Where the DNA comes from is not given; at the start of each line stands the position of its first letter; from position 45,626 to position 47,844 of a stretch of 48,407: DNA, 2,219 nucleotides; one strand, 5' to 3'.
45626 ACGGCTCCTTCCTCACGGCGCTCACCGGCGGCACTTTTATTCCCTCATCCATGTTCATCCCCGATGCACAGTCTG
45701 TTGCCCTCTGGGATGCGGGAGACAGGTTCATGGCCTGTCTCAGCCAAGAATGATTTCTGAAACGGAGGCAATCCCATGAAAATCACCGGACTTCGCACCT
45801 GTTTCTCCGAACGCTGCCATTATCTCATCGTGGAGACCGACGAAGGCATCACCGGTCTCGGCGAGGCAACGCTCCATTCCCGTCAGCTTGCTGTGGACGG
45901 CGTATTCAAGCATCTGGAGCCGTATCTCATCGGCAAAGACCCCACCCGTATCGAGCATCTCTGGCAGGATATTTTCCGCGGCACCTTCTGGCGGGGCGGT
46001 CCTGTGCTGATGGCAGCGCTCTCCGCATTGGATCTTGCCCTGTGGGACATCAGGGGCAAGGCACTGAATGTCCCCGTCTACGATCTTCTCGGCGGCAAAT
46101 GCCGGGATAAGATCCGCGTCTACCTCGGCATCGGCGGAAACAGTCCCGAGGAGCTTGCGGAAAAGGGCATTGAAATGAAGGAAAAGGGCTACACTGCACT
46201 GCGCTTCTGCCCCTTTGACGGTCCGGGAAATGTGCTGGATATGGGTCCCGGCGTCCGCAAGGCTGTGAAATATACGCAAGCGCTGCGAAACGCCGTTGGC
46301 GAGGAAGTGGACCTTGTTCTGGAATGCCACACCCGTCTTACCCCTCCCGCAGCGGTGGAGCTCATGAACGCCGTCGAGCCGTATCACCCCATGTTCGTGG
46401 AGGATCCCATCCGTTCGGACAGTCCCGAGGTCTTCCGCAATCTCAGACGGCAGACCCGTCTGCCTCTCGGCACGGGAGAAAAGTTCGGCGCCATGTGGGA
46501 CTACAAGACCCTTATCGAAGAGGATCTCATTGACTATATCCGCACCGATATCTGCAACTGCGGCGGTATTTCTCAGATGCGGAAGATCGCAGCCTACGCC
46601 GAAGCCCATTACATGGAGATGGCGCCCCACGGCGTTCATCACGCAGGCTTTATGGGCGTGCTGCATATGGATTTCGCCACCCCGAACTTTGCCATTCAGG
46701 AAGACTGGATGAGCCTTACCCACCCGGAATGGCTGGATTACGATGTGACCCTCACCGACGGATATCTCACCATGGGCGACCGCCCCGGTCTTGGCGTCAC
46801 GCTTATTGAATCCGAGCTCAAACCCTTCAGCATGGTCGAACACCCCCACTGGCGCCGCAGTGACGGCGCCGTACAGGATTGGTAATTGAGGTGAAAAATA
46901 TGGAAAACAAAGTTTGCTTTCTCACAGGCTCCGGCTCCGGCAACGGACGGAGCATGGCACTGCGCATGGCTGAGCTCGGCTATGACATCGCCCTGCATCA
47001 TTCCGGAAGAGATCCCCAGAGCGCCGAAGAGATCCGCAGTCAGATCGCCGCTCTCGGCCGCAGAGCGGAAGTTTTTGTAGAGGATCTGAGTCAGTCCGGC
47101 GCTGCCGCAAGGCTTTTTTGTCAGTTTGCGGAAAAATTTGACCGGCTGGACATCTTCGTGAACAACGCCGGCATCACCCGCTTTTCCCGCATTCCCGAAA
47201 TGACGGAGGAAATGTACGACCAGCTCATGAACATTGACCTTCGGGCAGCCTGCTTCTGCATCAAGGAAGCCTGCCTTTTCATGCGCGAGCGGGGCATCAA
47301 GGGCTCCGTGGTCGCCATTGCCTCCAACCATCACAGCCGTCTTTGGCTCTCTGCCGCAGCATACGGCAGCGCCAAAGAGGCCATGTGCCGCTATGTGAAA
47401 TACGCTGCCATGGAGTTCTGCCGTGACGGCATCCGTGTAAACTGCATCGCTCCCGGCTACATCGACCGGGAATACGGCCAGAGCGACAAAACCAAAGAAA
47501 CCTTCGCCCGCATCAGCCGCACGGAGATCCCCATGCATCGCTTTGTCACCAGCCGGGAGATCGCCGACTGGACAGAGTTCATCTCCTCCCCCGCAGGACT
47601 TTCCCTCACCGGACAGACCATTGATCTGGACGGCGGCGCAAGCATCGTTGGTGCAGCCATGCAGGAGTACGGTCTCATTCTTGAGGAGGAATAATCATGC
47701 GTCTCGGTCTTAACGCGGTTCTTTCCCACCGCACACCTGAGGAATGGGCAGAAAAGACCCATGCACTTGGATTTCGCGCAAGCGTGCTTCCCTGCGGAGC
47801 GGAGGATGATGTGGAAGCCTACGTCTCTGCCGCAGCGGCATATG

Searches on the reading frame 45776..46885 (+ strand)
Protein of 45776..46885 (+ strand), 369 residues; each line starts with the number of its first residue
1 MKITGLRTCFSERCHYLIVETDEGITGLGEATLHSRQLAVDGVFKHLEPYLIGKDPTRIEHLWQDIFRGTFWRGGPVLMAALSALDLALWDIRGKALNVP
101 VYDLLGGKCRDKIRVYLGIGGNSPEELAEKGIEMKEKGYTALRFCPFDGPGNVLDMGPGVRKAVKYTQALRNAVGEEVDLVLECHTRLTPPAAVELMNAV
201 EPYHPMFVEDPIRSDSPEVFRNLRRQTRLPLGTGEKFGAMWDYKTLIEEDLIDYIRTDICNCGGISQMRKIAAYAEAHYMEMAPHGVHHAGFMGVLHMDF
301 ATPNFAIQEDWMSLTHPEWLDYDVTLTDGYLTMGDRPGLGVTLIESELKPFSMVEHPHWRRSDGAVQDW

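Call 94: search_protein_families(library=pfam, proteins=[window:45776-46885:+], max_evalue=0.00001)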
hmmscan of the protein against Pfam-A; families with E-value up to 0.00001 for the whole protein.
window:45776-46885:+ (369 aa): 2 families
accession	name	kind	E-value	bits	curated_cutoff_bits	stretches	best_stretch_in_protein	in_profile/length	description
PF13378.12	MR_MLE_C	-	1.4e-49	169.3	29.4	1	133-345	8-217/219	Enolase C-terminal domain-like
PF02746.21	MR_MLE_N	-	3.4e-22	79.3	22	1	17-106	31-117/117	Mandelate racemase / muconate lactonizing enzyme, N-terminal domain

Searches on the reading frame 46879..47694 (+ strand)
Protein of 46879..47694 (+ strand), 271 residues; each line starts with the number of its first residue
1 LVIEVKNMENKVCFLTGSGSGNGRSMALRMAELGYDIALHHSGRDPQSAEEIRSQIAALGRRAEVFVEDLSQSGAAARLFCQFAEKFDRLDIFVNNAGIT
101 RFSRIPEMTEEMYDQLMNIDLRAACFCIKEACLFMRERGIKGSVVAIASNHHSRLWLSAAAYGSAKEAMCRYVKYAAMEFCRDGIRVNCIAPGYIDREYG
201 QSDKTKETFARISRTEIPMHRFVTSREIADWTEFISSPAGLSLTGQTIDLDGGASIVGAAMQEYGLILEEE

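Call 94: search_protein_families(library=pfam, proteins=[window:46879-47694:+], max_evalue=0.00001)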
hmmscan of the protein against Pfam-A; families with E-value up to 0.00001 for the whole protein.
window:46879-47694:+ (271 aa): 2 families
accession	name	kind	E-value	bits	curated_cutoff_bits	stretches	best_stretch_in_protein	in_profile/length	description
PF13561.12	adh_short_C2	-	9.1e-47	160.1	27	1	20-254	6-235/236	Enoyl-(Acyl carrier protein) reductase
PF00106.31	adh_short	-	2e-37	129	26.6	1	11-204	1-191/195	short chain dehydrogenase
